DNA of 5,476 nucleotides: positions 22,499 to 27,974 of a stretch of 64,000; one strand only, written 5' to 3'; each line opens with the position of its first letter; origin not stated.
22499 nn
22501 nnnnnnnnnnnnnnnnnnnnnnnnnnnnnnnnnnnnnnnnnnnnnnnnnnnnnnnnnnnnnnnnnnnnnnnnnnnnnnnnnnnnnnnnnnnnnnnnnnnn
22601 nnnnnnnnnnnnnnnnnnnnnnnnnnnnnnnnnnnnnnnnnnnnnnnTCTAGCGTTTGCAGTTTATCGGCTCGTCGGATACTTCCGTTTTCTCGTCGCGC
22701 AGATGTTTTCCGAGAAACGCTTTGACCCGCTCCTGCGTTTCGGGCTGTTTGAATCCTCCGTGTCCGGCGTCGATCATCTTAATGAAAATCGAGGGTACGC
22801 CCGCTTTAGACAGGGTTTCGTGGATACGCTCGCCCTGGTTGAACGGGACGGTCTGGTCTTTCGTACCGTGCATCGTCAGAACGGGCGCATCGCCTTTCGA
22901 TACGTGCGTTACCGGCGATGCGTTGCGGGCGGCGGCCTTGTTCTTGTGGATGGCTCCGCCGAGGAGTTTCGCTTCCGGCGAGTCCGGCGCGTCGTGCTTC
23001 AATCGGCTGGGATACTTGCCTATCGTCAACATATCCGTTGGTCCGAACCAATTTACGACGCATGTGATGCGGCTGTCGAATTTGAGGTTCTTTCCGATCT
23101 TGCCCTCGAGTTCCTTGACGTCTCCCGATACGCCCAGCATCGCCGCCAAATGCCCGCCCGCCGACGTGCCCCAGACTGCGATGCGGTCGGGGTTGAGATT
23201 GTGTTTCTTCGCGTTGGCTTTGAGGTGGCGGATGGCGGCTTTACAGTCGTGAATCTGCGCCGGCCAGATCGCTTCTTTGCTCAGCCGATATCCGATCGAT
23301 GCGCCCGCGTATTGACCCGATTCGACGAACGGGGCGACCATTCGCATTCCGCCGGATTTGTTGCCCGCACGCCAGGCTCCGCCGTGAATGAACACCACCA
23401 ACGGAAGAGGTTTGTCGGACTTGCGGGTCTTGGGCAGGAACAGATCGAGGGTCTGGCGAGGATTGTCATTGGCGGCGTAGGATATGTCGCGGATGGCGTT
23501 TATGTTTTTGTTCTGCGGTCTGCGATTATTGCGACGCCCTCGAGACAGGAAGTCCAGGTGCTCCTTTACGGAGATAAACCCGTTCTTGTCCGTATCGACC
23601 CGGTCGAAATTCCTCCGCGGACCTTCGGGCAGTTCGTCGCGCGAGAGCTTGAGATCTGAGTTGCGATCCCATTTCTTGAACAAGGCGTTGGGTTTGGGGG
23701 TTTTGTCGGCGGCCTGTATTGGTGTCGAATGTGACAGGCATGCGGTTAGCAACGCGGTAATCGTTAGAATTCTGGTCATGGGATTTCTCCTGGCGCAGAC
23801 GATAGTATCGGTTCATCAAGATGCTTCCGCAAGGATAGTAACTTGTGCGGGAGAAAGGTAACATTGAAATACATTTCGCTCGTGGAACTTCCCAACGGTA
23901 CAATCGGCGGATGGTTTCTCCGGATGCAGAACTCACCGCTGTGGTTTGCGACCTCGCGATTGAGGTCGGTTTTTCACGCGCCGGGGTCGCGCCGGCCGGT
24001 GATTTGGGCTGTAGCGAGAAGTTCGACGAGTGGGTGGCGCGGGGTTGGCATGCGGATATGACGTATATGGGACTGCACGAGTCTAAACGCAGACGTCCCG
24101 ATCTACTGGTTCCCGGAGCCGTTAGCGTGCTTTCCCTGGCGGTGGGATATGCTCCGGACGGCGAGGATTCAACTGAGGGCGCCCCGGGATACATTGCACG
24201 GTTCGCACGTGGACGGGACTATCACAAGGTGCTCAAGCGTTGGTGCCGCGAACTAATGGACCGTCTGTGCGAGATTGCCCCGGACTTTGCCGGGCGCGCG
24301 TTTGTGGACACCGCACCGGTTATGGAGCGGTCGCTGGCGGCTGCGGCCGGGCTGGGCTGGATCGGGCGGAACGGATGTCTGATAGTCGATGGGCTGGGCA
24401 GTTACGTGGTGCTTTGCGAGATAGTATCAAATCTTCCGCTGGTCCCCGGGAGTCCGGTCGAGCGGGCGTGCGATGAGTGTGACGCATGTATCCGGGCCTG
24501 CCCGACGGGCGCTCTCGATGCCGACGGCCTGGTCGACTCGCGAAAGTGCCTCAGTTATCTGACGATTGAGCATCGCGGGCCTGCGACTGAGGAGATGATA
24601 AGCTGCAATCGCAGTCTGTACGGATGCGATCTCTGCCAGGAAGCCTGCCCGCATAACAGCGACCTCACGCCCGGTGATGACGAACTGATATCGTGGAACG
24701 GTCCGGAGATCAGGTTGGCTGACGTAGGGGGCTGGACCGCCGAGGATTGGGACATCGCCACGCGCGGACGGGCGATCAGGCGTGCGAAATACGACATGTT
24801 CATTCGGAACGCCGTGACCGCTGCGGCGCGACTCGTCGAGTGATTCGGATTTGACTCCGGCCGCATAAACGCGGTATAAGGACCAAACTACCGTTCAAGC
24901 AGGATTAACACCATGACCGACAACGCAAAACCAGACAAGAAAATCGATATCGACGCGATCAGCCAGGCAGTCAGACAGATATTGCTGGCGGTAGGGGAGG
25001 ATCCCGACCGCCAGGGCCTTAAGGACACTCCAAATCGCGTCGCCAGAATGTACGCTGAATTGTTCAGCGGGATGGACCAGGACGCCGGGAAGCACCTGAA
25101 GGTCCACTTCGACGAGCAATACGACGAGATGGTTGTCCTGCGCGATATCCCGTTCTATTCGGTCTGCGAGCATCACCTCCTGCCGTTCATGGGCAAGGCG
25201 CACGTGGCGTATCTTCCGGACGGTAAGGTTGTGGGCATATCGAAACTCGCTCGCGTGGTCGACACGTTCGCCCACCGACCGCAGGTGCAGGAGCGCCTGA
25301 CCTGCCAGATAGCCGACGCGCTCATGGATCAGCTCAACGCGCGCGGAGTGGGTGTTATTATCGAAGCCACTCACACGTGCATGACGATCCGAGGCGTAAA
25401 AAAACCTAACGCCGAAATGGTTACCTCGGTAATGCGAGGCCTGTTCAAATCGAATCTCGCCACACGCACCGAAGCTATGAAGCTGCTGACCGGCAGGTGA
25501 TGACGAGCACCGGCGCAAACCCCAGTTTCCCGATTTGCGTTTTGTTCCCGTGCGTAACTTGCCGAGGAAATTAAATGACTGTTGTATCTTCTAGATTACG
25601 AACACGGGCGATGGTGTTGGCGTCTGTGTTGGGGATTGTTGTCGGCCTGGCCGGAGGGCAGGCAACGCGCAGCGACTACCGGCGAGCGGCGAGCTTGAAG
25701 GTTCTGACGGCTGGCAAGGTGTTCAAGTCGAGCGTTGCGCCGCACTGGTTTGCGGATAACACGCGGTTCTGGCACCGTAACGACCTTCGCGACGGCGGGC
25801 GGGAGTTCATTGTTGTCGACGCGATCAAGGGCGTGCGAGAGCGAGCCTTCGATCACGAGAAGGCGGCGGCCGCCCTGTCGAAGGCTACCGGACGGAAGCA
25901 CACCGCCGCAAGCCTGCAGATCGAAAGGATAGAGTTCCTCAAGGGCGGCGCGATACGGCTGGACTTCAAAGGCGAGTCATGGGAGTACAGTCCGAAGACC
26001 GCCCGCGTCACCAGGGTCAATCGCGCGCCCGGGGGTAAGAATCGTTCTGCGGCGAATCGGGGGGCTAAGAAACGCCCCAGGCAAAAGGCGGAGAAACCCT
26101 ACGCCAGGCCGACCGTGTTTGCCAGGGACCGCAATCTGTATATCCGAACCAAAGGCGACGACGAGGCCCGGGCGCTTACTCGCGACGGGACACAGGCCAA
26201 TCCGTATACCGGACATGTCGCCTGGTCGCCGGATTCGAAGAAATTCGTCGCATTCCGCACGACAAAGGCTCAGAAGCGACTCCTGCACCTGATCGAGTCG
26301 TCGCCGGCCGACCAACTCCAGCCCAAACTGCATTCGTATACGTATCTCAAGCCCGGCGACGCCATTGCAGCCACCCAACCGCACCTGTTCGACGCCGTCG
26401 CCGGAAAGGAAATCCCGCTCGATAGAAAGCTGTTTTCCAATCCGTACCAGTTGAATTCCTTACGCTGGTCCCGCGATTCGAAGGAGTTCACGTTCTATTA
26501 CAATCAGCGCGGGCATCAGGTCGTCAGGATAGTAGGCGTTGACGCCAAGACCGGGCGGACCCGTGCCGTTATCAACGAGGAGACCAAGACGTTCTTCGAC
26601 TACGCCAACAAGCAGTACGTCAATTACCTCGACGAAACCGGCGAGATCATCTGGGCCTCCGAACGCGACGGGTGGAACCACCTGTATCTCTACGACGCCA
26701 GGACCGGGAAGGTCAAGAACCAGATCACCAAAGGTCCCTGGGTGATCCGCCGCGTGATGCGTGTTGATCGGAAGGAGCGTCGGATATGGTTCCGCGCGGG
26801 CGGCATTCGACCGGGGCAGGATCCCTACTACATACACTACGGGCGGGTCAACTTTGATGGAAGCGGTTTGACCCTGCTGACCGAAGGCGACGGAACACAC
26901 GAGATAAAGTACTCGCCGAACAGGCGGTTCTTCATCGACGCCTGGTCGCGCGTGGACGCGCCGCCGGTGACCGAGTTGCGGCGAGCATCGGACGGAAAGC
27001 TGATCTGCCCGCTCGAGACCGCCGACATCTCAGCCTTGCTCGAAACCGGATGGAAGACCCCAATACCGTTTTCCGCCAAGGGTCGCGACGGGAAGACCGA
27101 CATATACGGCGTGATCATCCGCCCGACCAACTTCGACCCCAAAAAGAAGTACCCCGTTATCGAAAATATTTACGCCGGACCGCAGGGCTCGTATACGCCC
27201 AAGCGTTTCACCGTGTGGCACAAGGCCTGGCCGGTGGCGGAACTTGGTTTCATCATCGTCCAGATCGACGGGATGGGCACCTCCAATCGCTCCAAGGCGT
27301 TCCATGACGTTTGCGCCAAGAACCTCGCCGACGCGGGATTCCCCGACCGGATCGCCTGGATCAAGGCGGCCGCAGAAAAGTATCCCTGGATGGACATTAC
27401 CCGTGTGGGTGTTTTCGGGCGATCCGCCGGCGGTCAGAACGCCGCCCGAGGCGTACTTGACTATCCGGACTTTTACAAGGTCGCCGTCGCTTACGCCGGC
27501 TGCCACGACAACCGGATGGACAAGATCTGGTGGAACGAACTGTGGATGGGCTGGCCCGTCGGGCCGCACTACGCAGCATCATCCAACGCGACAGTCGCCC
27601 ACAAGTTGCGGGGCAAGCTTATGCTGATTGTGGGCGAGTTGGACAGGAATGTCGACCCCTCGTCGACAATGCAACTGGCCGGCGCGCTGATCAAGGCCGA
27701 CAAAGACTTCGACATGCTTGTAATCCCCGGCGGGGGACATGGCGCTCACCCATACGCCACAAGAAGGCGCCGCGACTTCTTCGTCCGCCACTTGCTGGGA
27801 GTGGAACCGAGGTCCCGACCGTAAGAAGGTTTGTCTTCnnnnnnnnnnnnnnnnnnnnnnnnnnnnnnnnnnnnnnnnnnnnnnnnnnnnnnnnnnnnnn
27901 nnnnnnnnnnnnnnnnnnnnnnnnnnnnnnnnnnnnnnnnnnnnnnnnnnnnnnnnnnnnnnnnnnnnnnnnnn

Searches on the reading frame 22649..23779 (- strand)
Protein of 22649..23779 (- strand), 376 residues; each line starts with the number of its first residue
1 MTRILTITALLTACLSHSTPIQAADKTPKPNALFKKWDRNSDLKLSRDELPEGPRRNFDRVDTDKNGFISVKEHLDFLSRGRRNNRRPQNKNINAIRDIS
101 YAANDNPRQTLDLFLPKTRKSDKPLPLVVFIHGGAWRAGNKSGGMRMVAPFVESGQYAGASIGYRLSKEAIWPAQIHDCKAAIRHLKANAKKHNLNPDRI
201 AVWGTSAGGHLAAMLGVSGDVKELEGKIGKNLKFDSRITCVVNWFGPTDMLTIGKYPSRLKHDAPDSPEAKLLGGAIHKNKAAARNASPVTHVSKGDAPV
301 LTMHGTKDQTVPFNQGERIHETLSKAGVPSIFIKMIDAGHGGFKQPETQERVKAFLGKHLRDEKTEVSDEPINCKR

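Call 25: search_protein_families(library=pfam, proteins=[window:22649-23779:-], max_evalue=0.001)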
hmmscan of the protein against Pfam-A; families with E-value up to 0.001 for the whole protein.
window:22649-23779:- (376 aa): 10 families
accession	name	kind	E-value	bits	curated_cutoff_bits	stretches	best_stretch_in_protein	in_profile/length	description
PF20434.5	BD-FAE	-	8.1e-66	222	26.8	1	111-323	1-215/215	BD-FAE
PF07859.19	Abhydrolase_3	-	1e-18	68.3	25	1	128-341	1-207/210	alpha/beta hydrolase fold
PF00326.27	Peptidase_S9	-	1.1e-16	61.4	22.6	1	278-361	123-211/213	Prolyl oligopeptidase family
PF00135.34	COesterase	-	2.3e-08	33.9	27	1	110-222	87-207/515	Carboxylesterase family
PF01738.24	DLH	-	2.7e-07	30.8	21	1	286-349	132-194/217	Dienelactone hydrolase family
PF13405.12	EF-hand_6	-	1.1e-05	25.2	25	0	56-73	4-21/30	EF-hand domain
PF00036.39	EF-hand_1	-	8.6e-05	22.3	25.4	0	58-79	6-27/29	EF hand domain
PF02129.25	Peptidase_S15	-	0.00013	22.2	23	0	280-332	205-254/262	X-Pro dipeptidyl-peptidase (S15 family)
PF13499.12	EF-hand_7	-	0.00016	22.4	30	0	58-85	8-36/67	EF-hand domain pair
PF02230.22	Abhydrolase_2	-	0.00021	21.6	23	0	291-340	151-199/217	Phospholipase/Carboxylesterase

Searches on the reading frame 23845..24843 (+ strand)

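Call 25: search_protein_families(library=pfam, proteins=[window:23845-24843:+], max_evalue=0.001)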
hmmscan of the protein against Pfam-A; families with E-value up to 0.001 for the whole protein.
window:23845-24843:+ (332 aa): 6 families
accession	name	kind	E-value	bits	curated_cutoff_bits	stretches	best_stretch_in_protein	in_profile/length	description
PF08331.15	QueG_DUF1730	-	2.6e-18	66.1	25.1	1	82-156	1-77/77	Epoxyqueuosine reductase QueG, DUF1730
PF13484.11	Fer4_16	-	4.3e-16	59.9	30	1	209-271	2-66/66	4Fe-4S double cluster binding domain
PF12838.12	Fer4_7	-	3e-06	28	27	1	209-271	2-51/52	4Fe-4S dicluster domain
PF00037.32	Fer4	-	3.9e-06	26.9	21.1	0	208-224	7-23/24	4Fe-4S binding domain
PF13187.11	Fer4_9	-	0.00023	21.6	27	0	207-223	35-51/52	4Fe-4S dicluster domain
PF12798.12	Fer4_3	-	0.00048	21.2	27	0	209-223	1-15/15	4Fe-4S binding domain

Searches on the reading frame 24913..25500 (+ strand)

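Call 25: search_protein_families(library=pfam, proteins=[window:24913-25500:+], max_evalue=0.001)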
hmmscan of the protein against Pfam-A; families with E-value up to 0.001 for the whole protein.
window:24913-25500:+ (195 aa): 1 family
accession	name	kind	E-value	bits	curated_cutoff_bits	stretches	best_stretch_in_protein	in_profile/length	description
PF01227.27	GTP_cyclohydroI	-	4.1e-79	264.6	27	1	16-192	1-178/179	GTP cyclohydrolase I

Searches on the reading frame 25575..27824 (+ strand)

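Call 25: search_protein_families(library=pfam, proteins=[window:25575-27824:+], max_evalue=0.001)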
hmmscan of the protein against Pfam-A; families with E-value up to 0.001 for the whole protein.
window:25575-27824:+ (749 aa): 4 families
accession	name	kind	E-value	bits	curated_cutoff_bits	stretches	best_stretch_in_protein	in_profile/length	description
PF00930.27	DPPIV_N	-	2.2e-43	148.8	22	1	180-464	57-354/354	Dipeptidyl peptidase IV (DPP IV) N-terminal region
PF00326.27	Peptidase_S9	-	1.2e-41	143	22.6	1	551-739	7-209/213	Prolyl oligopeptidase family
PF02129.25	Peptidase_S15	-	6.7e-06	26.4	23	1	505-661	1-146/262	X-Pro dipeptidyl-peptidase (S15 family)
PF00756.26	Esterase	-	0.00067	19.9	22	0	595-728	105-232/251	Putative esterase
